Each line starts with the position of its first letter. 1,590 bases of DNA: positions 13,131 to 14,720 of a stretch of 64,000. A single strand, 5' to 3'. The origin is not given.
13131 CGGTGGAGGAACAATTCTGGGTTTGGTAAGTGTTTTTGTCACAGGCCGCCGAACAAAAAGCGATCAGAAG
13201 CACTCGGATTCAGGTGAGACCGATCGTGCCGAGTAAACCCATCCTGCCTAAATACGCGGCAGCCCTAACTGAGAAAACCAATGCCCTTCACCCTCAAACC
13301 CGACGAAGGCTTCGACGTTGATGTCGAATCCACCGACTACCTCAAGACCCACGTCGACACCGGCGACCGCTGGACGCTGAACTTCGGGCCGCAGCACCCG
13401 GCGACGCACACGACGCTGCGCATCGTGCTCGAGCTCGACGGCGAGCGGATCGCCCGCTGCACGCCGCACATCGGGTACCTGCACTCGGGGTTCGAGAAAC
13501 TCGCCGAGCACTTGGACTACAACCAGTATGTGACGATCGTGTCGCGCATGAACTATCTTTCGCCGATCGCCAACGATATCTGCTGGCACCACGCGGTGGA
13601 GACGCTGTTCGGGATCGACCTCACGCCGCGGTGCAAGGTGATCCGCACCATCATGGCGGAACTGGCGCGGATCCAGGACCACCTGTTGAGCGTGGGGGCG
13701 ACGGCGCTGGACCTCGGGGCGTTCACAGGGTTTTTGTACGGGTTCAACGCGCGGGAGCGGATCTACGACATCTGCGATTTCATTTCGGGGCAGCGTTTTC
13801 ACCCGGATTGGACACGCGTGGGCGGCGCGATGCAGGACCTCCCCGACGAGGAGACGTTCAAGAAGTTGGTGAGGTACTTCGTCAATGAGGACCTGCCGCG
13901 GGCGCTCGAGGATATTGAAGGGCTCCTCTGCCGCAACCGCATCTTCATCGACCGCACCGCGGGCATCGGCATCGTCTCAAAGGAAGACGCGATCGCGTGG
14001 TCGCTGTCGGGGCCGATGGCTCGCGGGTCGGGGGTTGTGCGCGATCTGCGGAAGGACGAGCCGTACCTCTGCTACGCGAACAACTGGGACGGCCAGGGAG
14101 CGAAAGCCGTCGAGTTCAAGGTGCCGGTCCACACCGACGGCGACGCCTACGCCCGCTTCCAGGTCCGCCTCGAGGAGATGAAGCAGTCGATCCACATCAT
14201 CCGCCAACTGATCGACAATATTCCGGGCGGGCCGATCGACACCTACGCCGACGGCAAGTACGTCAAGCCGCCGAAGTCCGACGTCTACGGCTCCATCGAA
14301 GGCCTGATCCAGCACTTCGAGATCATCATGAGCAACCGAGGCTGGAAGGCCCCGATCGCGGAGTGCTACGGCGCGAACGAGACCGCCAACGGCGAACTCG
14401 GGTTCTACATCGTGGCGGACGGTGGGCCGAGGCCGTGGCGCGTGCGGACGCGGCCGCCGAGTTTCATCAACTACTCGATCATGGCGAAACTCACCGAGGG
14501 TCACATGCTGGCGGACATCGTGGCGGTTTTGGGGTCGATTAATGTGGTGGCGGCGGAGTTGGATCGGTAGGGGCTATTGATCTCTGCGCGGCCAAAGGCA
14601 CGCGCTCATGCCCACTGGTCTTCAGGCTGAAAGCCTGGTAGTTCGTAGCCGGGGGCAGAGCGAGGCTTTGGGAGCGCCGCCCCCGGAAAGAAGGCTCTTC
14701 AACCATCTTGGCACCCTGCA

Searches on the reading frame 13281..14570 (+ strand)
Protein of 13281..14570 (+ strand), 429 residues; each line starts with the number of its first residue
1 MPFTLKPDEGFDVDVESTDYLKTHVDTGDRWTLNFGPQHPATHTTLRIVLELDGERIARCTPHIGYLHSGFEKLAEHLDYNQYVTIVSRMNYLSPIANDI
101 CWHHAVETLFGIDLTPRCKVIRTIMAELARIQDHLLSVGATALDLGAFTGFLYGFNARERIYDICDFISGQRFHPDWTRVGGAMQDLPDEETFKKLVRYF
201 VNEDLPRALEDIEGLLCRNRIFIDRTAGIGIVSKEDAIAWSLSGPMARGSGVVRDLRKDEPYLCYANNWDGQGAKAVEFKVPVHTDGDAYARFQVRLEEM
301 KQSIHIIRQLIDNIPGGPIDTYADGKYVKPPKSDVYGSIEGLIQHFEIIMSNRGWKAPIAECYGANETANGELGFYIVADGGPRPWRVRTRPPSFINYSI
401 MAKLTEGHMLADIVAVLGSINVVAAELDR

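Call 42: search_protein_families(library=pfam, proteins=[window:13281-14570:+], max_evalue=0.01)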
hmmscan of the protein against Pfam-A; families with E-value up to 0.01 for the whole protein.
window:13281-14570:+ (429 aa): 1 family
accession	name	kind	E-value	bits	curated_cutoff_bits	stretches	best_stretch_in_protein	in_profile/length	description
PF00346.24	Complex1_49kDa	-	2.6e-95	319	24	1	144-429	1-271/271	Respiratory-chain NADH dehydrogenase, 49 Kd subunit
